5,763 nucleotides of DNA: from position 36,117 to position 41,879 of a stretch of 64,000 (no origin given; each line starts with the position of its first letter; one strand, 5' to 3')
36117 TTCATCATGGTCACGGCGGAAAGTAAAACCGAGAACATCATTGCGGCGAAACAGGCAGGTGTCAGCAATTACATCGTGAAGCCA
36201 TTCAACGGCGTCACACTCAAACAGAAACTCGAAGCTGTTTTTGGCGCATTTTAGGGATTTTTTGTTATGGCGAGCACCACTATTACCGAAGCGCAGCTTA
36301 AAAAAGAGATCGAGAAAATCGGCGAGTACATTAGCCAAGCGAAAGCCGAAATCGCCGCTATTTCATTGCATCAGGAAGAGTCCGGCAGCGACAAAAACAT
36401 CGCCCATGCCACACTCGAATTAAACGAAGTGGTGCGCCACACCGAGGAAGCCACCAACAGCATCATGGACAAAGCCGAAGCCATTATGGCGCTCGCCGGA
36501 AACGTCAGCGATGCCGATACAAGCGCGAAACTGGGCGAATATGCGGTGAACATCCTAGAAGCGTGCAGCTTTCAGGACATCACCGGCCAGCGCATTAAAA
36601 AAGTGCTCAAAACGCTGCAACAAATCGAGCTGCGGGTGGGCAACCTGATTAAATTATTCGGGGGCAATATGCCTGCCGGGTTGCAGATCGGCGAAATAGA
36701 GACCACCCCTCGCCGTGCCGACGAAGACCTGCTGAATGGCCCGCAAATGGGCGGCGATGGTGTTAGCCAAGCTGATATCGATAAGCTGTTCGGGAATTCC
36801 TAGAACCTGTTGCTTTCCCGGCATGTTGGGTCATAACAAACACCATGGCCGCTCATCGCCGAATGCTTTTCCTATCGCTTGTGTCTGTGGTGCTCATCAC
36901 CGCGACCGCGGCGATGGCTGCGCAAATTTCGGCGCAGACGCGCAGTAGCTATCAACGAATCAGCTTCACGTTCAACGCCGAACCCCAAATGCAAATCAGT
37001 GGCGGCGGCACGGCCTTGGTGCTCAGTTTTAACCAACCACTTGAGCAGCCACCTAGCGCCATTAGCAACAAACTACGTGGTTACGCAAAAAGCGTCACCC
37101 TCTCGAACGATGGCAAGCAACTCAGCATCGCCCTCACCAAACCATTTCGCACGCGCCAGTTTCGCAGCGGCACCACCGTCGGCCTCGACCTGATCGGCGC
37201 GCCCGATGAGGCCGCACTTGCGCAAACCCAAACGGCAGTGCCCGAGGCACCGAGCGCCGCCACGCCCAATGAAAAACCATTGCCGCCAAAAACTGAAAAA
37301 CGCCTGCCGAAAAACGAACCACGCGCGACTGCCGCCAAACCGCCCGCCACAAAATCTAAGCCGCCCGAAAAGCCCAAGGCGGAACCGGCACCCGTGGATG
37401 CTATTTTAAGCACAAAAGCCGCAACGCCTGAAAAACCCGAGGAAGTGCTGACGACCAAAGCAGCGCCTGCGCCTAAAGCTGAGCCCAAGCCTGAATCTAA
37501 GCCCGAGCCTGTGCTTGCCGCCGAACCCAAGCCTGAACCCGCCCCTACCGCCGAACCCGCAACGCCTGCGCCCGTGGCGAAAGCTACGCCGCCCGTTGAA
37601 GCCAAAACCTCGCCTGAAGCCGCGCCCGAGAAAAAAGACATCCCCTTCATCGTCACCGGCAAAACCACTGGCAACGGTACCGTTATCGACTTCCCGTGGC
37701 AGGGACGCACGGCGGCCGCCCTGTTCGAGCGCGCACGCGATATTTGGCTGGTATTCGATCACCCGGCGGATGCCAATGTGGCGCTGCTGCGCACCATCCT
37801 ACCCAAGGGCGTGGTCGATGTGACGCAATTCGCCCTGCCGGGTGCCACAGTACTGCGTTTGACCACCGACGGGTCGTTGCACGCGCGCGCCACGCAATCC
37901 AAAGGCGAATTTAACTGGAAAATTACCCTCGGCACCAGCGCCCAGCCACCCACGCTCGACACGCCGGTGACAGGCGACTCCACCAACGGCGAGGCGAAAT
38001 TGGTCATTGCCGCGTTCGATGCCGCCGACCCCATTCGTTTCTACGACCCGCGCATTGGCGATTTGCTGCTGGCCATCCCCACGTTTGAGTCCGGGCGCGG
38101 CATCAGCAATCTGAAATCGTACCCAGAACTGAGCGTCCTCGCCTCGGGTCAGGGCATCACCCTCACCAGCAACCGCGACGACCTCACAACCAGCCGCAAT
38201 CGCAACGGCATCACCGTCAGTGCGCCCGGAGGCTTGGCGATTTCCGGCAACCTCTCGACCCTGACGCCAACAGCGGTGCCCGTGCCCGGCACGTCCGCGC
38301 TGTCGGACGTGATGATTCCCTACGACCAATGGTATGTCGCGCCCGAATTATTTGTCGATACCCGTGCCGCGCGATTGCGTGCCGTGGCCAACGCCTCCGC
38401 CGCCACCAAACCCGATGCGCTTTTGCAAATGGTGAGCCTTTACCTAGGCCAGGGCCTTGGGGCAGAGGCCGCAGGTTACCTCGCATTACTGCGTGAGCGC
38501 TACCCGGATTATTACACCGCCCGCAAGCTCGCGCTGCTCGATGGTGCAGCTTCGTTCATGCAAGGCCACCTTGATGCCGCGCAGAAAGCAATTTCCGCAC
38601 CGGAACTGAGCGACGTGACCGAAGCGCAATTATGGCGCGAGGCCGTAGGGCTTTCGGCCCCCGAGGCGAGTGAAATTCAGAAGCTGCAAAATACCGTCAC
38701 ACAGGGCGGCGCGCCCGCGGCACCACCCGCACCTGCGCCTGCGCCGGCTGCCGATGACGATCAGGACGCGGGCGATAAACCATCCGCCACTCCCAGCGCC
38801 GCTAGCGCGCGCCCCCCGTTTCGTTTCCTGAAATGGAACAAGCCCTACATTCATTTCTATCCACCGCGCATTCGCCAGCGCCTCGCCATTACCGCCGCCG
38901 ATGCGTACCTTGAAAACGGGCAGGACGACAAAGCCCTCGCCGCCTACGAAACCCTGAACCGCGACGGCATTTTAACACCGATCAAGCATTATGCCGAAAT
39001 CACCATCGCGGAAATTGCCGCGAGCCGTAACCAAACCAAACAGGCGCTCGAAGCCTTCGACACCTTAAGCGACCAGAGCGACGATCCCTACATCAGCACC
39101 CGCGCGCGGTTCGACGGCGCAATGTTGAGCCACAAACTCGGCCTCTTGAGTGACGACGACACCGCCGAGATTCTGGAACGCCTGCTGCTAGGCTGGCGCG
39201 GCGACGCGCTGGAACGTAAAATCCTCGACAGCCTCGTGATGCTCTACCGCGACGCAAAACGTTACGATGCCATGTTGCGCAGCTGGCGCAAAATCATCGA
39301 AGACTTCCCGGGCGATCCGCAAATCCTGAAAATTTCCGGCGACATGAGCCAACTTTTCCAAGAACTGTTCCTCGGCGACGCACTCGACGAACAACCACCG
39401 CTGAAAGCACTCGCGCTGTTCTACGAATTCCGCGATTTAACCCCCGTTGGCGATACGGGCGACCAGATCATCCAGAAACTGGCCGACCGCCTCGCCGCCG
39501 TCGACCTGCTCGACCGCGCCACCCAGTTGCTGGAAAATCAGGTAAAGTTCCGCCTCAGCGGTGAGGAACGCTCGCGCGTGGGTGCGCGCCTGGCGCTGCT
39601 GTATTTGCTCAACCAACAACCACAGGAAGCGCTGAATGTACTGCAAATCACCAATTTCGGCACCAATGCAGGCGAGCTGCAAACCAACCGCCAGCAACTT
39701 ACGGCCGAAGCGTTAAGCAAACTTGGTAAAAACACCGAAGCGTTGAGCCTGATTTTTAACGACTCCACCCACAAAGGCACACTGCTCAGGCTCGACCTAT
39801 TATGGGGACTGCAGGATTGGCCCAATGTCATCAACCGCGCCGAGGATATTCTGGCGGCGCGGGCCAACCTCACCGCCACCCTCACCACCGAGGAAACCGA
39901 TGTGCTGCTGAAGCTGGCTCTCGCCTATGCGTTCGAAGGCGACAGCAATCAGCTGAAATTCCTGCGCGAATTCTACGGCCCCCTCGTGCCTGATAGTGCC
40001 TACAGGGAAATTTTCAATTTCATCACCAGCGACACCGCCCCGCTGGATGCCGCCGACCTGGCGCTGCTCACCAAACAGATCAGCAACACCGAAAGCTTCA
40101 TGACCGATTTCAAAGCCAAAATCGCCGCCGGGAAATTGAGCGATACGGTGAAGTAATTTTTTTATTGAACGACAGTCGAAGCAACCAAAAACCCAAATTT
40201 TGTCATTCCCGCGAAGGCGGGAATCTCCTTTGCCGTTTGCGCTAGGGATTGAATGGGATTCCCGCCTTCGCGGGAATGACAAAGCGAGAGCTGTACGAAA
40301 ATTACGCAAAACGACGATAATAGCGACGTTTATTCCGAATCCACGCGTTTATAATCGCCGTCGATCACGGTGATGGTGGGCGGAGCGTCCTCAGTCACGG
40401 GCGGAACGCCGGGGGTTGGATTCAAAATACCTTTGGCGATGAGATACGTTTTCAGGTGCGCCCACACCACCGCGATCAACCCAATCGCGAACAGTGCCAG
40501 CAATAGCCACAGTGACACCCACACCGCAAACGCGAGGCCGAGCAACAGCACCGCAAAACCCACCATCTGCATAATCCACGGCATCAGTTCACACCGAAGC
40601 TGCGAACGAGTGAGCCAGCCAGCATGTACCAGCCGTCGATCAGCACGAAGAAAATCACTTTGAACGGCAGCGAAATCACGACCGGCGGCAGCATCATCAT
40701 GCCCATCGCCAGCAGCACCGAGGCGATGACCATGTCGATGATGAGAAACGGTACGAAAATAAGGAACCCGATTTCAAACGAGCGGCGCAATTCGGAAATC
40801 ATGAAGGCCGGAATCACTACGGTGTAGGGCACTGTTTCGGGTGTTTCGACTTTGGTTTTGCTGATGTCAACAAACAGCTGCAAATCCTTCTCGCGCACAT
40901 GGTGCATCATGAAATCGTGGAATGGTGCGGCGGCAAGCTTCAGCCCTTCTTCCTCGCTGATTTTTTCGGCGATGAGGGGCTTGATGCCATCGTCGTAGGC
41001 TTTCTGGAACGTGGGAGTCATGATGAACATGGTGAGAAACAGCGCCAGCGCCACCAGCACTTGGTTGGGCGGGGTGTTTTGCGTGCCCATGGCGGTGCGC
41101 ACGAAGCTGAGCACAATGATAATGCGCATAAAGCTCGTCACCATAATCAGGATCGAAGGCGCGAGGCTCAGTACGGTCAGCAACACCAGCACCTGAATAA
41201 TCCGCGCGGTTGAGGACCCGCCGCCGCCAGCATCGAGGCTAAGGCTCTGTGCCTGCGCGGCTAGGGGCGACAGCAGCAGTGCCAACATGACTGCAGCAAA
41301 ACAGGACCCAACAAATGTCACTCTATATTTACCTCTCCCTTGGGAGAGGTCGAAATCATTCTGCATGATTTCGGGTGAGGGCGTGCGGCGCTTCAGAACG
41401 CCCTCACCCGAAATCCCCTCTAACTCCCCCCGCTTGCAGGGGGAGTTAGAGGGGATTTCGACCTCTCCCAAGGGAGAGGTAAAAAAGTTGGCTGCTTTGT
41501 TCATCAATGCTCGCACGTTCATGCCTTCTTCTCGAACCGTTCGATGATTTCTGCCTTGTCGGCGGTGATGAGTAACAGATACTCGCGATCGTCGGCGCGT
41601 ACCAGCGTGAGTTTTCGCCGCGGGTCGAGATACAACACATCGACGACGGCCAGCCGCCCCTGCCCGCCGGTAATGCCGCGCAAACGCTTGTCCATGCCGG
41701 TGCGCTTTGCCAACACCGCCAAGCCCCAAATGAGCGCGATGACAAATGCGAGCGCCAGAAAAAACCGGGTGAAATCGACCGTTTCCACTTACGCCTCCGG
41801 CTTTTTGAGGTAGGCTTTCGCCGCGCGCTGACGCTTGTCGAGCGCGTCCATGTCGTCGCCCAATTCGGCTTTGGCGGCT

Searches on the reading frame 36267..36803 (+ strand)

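Call 23: search_protein_families(library=pfam, proteins=[window:36267-36803:+], max_evalue=0.001)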
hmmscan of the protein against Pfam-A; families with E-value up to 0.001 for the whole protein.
window:36267-36803:+ (178 aa): 1 family
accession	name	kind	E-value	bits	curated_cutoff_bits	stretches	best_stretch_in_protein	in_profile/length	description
PF04344.18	CheZ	-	8.7e-15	55.6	30.7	2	86-174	111-197/203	Chemotaxis phosphatase, CheZ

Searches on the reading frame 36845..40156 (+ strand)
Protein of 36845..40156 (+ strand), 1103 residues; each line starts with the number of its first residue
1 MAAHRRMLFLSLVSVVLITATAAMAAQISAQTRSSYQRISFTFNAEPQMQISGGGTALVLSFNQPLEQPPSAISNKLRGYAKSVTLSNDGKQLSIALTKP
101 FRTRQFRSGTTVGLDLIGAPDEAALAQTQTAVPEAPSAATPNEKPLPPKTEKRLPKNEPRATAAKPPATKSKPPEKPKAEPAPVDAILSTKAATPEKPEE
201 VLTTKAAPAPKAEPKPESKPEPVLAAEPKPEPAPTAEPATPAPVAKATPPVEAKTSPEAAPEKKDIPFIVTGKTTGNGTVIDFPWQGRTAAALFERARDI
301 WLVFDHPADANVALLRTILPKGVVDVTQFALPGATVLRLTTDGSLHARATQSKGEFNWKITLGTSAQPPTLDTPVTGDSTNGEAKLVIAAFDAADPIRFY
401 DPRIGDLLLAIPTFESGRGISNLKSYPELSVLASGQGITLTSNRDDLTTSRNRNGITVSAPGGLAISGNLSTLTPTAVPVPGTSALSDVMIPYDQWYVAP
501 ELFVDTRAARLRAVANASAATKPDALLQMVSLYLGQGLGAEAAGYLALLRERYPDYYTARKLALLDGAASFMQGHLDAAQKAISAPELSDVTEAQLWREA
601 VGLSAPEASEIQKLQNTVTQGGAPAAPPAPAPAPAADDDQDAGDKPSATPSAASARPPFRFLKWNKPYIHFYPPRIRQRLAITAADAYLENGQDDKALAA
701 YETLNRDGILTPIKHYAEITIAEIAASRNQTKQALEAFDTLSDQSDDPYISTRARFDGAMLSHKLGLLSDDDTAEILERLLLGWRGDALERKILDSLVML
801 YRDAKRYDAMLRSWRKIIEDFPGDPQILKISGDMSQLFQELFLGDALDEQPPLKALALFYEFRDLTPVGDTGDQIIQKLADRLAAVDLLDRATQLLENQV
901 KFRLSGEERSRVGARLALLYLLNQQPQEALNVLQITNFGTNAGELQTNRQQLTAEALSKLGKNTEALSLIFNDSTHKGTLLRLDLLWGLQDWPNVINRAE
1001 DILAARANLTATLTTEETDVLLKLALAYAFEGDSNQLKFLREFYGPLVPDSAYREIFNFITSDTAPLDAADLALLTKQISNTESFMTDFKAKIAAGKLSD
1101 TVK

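Call 23: search_protein_families(library=pfam, proteins=[window:36845-40156:+], max_evalue=0.001)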
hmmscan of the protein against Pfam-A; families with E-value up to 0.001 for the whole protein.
window:36845-40156:+ (1103 aa): 2 families
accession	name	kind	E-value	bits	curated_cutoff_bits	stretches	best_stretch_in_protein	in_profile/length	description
PF13174.12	TPR_6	-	7.5e-06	26.7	26.3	0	524-555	1-32/33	Tetratricopeptide repeat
PF13428.12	TPR_14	-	9.8e-05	23.1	23.5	0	793-829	3-39/44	Tetratricopeptide repeat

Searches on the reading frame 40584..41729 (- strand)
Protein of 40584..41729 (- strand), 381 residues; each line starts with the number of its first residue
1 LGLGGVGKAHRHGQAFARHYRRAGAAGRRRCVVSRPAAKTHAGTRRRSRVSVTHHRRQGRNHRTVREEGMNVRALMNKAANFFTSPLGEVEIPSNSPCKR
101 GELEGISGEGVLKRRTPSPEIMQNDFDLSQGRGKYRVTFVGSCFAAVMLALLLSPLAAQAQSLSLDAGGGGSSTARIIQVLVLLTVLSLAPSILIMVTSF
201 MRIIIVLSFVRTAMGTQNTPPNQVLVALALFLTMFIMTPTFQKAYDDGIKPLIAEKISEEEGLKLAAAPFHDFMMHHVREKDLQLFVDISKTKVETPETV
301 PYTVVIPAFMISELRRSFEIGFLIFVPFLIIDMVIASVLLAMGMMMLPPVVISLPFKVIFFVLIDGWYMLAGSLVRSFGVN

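Call 13: search_protein_families(library=pfam, proteins=[window:40584-41729:-], max_evalue=0.001)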
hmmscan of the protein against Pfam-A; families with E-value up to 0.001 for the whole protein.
window:40584-41729:- (381 aa): 1 family
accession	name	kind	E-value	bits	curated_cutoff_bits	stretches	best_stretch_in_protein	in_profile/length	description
PF00813.25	FliP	-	6.5e-80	268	26.9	1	183-374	1-191/191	FliP family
